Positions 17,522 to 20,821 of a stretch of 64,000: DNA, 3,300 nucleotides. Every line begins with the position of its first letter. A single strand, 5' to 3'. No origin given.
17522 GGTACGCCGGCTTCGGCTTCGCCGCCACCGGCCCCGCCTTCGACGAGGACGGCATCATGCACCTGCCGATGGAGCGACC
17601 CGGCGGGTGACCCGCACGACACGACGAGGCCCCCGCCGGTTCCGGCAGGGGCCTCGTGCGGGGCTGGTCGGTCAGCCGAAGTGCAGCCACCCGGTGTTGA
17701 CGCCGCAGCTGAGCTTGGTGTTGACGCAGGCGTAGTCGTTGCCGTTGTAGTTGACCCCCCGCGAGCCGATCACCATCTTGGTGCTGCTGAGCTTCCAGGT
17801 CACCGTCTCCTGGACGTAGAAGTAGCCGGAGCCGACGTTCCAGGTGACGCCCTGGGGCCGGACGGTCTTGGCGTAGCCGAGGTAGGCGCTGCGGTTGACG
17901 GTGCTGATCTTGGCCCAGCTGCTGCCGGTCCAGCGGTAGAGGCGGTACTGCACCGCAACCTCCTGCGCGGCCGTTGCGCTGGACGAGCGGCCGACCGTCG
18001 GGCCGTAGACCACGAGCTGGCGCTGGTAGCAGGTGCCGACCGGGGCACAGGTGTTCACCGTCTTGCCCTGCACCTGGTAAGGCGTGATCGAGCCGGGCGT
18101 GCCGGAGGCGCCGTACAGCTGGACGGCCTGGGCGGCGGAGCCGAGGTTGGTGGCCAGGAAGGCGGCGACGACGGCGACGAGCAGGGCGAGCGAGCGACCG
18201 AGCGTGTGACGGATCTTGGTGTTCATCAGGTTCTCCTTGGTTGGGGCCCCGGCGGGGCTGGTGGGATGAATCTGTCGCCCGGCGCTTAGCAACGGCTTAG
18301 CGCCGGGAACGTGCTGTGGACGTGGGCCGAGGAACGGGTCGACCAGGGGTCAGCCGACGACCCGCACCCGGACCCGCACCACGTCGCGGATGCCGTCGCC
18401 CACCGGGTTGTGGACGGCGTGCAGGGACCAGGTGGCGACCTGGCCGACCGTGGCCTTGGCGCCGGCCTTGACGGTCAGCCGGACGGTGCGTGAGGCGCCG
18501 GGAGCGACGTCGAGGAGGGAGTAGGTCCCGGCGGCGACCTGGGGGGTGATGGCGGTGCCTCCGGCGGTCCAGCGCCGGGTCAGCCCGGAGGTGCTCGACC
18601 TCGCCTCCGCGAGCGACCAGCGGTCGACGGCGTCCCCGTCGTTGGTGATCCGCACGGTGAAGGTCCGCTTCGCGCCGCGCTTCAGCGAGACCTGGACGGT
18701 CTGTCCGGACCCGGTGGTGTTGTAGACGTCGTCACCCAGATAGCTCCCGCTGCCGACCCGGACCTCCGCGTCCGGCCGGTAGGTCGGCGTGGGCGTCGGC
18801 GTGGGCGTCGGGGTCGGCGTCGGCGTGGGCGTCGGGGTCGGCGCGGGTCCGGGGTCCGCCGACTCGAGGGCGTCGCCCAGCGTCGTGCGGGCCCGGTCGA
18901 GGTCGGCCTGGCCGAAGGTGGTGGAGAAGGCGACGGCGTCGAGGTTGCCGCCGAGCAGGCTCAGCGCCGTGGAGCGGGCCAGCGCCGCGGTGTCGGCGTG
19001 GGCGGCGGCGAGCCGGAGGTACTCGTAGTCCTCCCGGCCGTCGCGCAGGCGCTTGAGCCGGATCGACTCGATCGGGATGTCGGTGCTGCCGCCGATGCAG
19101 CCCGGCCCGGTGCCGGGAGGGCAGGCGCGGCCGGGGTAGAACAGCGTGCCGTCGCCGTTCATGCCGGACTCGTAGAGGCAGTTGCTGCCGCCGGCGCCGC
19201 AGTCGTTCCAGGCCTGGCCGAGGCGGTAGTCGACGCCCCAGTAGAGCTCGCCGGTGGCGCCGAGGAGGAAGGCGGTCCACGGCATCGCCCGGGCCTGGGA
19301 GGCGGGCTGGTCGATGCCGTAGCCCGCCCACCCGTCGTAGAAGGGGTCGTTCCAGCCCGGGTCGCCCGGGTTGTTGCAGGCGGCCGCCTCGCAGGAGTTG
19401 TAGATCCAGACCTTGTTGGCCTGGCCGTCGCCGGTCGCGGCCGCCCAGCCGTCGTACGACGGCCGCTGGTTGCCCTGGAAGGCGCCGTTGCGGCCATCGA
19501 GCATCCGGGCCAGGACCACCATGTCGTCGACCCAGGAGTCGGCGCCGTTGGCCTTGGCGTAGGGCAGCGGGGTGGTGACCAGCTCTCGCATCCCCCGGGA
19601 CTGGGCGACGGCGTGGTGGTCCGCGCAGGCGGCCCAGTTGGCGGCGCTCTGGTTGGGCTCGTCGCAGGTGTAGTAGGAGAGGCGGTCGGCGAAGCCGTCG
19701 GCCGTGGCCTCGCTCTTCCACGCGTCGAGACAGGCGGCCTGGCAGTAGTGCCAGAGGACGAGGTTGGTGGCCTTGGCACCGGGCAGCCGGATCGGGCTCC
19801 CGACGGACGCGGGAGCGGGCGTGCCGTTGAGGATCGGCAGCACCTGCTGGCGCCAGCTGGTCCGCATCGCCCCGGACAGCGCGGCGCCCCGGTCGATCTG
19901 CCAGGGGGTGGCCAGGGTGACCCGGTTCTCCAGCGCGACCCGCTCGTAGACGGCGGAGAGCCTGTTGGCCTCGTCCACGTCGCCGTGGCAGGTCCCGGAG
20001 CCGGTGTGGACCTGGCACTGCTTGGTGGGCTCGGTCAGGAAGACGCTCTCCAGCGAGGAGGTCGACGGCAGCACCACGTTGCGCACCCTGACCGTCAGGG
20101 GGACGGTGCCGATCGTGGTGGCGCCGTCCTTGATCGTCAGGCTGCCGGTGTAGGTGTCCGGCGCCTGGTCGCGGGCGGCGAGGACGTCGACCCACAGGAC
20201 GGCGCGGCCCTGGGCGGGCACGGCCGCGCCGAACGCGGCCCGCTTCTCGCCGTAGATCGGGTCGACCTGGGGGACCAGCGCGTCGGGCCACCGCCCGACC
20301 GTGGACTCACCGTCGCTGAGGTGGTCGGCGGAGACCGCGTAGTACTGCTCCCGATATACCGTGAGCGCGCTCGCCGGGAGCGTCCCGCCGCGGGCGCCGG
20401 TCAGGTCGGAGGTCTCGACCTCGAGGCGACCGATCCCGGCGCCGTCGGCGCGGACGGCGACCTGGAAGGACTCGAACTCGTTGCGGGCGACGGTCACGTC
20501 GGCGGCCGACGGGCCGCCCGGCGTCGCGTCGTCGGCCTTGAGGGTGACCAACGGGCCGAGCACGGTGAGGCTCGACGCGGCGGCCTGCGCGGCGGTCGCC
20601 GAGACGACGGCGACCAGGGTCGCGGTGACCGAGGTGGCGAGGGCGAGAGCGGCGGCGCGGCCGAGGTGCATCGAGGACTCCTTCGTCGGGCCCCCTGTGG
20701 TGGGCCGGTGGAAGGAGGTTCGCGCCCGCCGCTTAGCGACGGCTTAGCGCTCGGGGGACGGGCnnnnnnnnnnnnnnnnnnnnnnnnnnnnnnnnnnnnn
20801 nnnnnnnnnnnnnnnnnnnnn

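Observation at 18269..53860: Candidate SARP-controlled secretome regulon: five promoters with identical geometry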

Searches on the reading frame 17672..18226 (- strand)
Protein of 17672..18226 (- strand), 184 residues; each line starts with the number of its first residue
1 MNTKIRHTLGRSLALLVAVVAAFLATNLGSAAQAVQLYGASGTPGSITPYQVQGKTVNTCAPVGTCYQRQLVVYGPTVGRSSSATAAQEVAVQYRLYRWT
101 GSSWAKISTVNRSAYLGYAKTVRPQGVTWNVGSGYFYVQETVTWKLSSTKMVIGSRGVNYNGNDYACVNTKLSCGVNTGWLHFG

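Call 15: search_protein_families(library=pfam, proteins=[window:17672-18226:-], max_evalue=0.01)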
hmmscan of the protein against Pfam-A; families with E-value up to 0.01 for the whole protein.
window:17672-18226:- (184 aa): 0 families

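Call 36: search_protein_families(library=ncbifam, proteins=[window:17672-18226:-], max_evalue=0.01)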
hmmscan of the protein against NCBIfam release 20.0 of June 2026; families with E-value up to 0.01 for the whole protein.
window:17672-18226:- (184 aa): 0 families

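Call 56: find_homologous_proteins(query=window:17672-18226:-, max_evalue=0.001)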
Query window:17672-18226:- (184 aa): 26 proteins with E <= 0.001 among 236 candidates.
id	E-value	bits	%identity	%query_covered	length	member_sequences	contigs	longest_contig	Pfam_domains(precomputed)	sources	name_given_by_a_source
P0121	1.3e-113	395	97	100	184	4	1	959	-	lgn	-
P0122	1.5e-68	248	64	95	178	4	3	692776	-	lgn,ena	-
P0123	6.7e-67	243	62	96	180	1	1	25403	-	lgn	-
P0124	2.8e-66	241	63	97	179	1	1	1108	-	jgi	jgi:hypothetical protein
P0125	4.2e-65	237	60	97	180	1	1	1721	-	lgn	-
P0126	4.2e-65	237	64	86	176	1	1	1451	-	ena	-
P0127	9.5e-65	236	61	98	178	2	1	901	-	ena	-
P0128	1.1e-64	235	60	99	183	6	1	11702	-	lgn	-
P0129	5.3e-64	233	60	97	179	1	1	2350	-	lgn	-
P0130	1.2e-63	232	66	95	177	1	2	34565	-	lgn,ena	-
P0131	5.6e-63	230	61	97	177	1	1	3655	-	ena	-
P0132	6.5e-63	230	63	96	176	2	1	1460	-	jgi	jgi:hypothetical protein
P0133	9.3e-63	229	63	95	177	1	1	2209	-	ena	-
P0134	5.1e-62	227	62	95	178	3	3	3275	-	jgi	jgi:hypothetical protein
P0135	1.5e-61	225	58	100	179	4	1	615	-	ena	-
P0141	1.1e-54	203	58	97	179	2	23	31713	-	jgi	jgi:hypothetical protein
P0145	4.5e-37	145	47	85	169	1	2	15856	-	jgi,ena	-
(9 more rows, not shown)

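Call 57: find_encoding_contigs(protein=P0122, flank=10000, max_places=1)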
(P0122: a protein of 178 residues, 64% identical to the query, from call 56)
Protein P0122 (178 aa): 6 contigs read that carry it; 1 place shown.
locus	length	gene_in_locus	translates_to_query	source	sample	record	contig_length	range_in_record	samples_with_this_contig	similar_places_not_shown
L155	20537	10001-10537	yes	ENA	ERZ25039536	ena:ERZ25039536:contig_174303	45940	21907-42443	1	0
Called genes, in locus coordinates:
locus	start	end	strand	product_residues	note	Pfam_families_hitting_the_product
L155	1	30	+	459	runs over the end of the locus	PF07690:MFS_1, PF13347:MFS_2, PF12832:MFS_1_like (faint), PF07690:MFS_1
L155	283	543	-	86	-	PF04993:TfoX_N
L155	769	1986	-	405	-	PF08327:AHSA1, PF10604:Polyketide_cyc2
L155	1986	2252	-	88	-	PF01022:HTH_5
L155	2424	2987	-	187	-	-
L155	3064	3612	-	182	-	-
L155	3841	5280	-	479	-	-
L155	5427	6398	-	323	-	-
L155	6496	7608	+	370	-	-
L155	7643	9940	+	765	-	-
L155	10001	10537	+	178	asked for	-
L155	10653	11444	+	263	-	PF13489:Methyltransf_23, PF01209:Ubie_methyltran, PF01728:FtsJ (weak), PF13847:Methyltransf_31, PF08241:Methyltransf_11, PF08242:Methyltransf_12, PF13649:Methyltransf_25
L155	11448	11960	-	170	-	PF10648:Gmad2, PF01476:LysM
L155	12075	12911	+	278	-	PF00797:Acetyltransf_2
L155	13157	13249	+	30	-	-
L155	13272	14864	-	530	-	PF00939:Na_sulph_symp, PF03600:CitMHS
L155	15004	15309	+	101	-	PF02583:Trns_repr_metal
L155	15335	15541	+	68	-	PF00403:HMA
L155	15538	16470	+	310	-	-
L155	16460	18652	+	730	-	PF00403:HMA, PF00122:E1-E2_ATPase, PF00702:Hydrolase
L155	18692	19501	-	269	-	PF01048:PNP_UDP_1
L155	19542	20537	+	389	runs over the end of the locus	PF10509:GalKase_gal_bdg, PF00288:GHMP_kinases_N, PF08544:GHMP_kinases_C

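Call 58: find_encoding_contigs(protein=P0130, flank=10000, max_places=1)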
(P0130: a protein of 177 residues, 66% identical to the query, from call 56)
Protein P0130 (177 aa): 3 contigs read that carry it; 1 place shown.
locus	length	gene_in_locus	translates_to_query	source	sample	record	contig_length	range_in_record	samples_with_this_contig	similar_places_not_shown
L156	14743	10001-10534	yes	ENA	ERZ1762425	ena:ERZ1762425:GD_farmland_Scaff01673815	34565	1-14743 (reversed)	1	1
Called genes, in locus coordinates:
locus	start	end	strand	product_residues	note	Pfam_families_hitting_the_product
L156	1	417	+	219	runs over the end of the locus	-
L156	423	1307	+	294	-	-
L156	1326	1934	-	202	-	PF13489:Methyltransf_23, PF01728:FtsJ (faint), PF13847:Methyltransf_31, PF08241:Methyltransf_11, PF08242:Methyltransf_12, PF13649:Methyltransf_25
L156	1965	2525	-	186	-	PF01936:NYN (weak)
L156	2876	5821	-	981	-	PF00486:Trans_reg_C, PF03704:BTAD, PF25872:HTH_77 (weak), PF17874:TPR_MalT (weak)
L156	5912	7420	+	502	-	-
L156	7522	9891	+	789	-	-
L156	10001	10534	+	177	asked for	-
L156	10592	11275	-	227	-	PF00440:TetR_N, PF02909:TetR_C_1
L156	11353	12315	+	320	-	PF08240:ADH_N, PF00107:ADH_zinc_N, PF13602:ADH_zinc_N_2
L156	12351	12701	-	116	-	PF00462:Glutaredoxin (weak), PF03960:ArsC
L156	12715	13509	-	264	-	PF00112:Peptidase_C1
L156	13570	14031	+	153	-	PF01957:NfeD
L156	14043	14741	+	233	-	?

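Call 59: find_encoding_contigs(protein=P0145, flank=10000, max_places=1)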
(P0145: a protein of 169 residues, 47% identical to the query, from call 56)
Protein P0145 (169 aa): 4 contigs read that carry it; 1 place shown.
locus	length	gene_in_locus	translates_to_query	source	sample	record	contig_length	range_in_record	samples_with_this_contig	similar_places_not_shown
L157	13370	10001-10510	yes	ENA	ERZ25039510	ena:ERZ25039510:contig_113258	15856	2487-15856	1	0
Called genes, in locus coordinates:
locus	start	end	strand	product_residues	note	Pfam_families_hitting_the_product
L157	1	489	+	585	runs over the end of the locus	-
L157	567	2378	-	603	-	PF13489:Methyltransf_23 (weak), PF01209:Ubie_methyltran, PF08241:Methyltransf_11, PF08242:Methyltransf_12, PF13649:Methyltransf_25, PF13847:Methyltransf_31, PF00795:CN_hydrolase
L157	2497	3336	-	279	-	-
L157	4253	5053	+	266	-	-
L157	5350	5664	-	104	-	-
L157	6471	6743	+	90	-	-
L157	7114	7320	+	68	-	-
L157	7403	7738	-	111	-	PF03704:BTAD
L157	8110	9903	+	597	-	-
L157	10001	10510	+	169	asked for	-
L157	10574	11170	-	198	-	-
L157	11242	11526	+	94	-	-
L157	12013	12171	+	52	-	-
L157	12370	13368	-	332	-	?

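Call 60: find_encoding_contigs(protein=P0141, flank=10000, max_places=1)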
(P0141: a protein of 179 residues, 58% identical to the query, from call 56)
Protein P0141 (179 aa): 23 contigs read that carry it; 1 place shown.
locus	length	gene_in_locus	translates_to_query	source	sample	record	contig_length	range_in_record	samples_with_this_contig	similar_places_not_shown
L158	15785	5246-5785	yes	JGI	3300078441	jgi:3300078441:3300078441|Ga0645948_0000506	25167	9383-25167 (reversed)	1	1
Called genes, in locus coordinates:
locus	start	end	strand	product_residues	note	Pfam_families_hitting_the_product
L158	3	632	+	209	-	?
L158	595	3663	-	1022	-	PF00486:Trans_reg_C (weak), PF03704:BTAD, PF25872:HTH_77 (weak)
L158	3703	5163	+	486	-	-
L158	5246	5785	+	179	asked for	-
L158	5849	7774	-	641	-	PF00009:GTP_EFTU, PF01926:MMR_HSR1 (faint), PF22042:EF-G_D2, PF03144:GTP_EFTU_D2, PF00679:EFG_C, PF21018:BipA_C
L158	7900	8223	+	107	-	PF12802:MarR_2, PF12840:HTH_20, PF01022:HTH_5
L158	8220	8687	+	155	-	PF08327:AHSA1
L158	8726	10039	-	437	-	PF03109:ABC1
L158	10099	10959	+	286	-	PF00075:RNase_H, PF20242:Emfourin (weak)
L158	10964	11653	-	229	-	PF01177:Asp_Glu_race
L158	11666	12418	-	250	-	PF00106:adh_short, PF01370:Epimerase (weak), PF08659:KR, PF13561:adh_short_C2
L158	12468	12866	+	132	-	-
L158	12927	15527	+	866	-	PF00501:AMP-binding, PF00550:PP-binding (faint), PF01757:Acyl_transf_3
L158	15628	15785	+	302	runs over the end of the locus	PF09995:MPAB_Lcp_cat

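Call 73: predict_structure(alignment_id=A1)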
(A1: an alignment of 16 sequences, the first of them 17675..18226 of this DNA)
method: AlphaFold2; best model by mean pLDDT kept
length: 184 residues; sequences in the alignment: 16
mean_pLDDT: 79.8   pTM: 0.69
mean pLDDT of the five models: 79.8, 75.6, 75.4, 74.9, 74.4
residues with pLDDT >= 90: 67; 70-90: 70; 50-70: 34; < 50: 13
segments of 3 or more residues with pLDDT < 50: 27-37
pLDDT, mean of each block of 10 residues (from residue 1): 55 66 51 43 72 92 91 89 76 94 93 88 92 92 88 82 82 87 90
secondary structure, 60 per line:
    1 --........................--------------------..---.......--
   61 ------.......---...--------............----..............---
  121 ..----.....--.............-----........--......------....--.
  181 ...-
elements in order: H3-26 E52-58 E67-73 E77-79 E88-99 E104-117 E127-131 E134-146 E152-159 E165-167 E174-177 E180-183

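Call 78: fold_search(model_id=the predicted structure, library=pdb)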
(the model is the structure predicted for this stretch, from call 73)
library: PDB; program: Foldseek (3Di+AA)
matches with E <= 10: 1295; with E <= 0.001: 0
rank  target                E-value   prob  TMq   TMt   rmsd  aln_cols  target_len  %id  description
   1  9mh8_C                1.8e-03  0.97  0.27  0.19  18.1       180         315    8  CryoEM structure of G protein-gated inwardly rectifying potassium channel GIRK2 R92F (State 2) (released 2025-12-10)
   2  3vsq                  2.2e-03  0.99  0.32  0.31   7.7       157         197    7  Crystal Structure of the Cytoplasmic Domain of G-Protein-Gated Inward Rectifier Potassium Channel Kir3.2 E236R Mutant in (released 2013-05-08)
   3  9nms_A                2.7e-03  1.00  0.37  0.25  12.7       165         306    8  R162Q mutant of inwardly rectifying potassium channel Kir7.1 (released 2026-01-28)
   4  7p2p_B                3.0e-03  0.99  0.33  0.33  20.0       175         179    9  Human Signal Peptidase Complex Paralog A (SPC-A) (released 2021-10-06)
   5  9mh8_B                3.9e-03  0.98  0.32  0.21  17.2       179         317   11  CryoEM structure of G protein-gated inwardly rectifying potassium channel GIRK2 R92F (State 2) (released 2025-12-10)
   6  9pr5_A                4.6e-03  0.99  0.34  0.23  17.3       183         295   12  Cryo-EM structure of the human inward-rectifier potassium 7.1 channel (Kir7.1) extended state (released 2026-02-25)
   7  9nmt_A                5.4e-03  0.99  0.32  0.23  17.3       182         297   12  ML418 bound inwardly rectifying potassium channel Kir7.1 R162Q mutant (released 2026-01-28)
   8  1n9p                  6.3e-03  0.99  0.33  0.31   8.3       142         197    9  Crystal Structure of the Cytoplasmic Domain of G-protein Activated Inward Rectifier Potassium Channel 1 (released 2003-01-07)
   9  9pr6_A                7.8e-03  0.98  0.33  0.24  17.8       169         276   12  Cryo-EM structure of the human inward-rectifier potassium 7.1 channel (Kir7.1) docked state (released 2026-02-25)
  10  9ma5_A                8.3e-03  0.97  0.33  0.22  19.2       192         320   11  CryoEM structure of a transmembrane protein (released 2026-03-18)
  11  6xis_A                9.2e-03  0.84  0.29  0.20  19.8       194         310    9  Cryo-EM structure of the G protein-gated inward rectifier K+ channel GIRK2 (Kir3.2) in apo form (released 2020-10-07)
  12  9ma5_B                9.7e-03  0.94  0.28  0.19  16.9       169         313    9  CryoEM structure of a transmembrane protein (released 2026-03-18)
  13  1zvf_B                9.7e-03  0.38  0.14  0.14  15.5       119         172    8  The crystal structure of 3-hydroxyanthranilate 3,4-dioxygenase from Saccharomyces cerevisiae (released 2006-06-02)
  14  5uj6_B                1.2e-02  0.99  0.31  0.09   5.6       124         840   12  Crystal Structure of Bacteroides Uniformis beta-glucuronidase (released 2017-06-28)
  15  6byg_A                1.5e-02  0.97  0.31  0.09   6.3       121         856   12  Crystal structure of the nucleophile mutant (E575A) of the GH2 exo-beta-mannanase from Xanthomonas axonopodis pv. citr (released 2018-07-18)
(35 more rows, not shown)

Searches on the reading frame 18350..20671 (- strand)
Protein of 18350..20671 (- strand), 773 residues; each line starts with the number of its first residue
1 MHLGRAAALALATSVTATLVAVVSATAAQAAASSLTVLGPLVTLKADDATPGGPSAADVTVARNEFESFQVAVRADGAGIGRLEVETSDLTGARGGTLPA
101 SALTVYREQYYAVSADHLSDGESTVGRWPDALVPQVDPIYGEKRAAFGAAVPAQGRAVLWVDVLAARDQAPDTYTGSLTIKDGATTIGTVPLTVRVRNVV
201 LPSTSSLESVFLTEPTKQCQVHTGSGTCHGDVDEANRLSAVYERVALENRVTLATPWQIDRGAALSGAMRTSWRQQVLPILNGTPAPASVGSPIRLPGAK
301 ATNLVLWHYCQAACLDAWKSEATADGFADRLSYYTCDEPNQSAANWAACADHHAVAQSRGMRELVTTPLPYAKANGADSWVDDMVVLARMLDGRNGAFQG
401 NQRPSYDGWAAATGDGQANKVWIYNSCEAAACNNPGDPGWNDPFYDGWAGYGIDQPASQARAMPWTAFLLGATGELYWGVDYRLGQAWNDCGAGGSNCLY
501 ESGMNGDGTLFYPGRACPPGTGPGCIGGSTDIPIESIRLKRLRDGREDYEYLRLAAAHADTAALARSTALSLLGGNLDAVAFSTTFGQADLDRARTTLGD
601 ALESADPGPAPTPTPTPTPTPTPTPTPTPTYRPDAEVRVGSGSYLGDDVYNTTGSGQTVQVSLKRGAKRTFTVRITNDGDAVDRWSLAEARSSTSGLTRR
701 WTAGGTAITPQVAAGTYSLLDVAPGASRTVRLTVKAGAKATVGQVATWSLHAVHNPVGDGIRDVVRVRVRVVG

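Call 15: search_protein_families(library=pfam, proteins=[window:18350-20671:-], max_evalue=0.01)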
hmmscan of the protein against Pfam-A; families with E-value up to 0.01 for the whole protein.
window:18350-20671:- (773 aa): 2 families
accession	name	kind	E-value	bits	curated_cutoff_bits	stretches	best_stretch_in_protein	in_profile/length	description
PF22680.2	Glyco_hydro_123_N_2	-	0.0012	19.2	27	1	63-181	29-141/142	Glycoside hydrolase 123 N-terminal domain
PF13320.12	GH123_cat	-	0.0057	16.5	23.1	0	453-554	241-323/324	Glycoside hydrolase 123, catalytic domain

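Call 36: search_protein_families(library=ncbifam, proteins=[window:18350-20671:-], max_evalue=0.01)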
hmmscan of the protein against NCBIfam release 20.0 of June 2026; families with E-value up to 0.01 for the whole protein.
window:18350-20671:- (773 aa): 4 families
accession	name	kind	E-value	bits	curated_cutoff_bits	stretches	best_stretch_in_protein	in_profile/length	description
NF007285.1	PRK09752.1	equivalog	7.6e-06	23.9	1459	1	603-641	922-960/1250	AIDA-I family autotransporter adhesin YfaL/EhaC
NF037973.1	metallo_SslE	exception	0.0001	19.8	3000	1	594-636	41-83/1519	lipoprotein metalloprotease SslE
NF033845.1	MSCRAMM_ClfB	exception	0.00013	20.1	999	1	603-649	550-596/871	MSCRAMM family adhesin clumping factor ClfB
NF033186.1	internalin_K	exception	0.0025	16.3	1100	1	605-633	512-540/604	class 1 internalin InlK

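Call 90: search_solved_structures(query=window:18350-20671:-, max_evalue=0.01)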
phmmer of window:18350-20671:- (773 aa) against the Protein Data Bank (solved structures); distinct sequences matched with E-value up to 0.01: 2.
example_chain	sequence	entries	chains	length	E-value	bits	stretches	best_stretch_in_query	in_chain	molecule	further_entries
8k2f_A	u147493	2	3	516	9.6e-24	86.9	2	47-215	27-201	Oligosaccharide-releasing beta-N-acetylgalactosaminidase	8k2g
8k2h_B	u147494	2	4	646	6.3e-09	37.9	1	453-556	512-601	Oligosaccharide/Monosaccharide-releasing beta-N-acetylhexosaminidase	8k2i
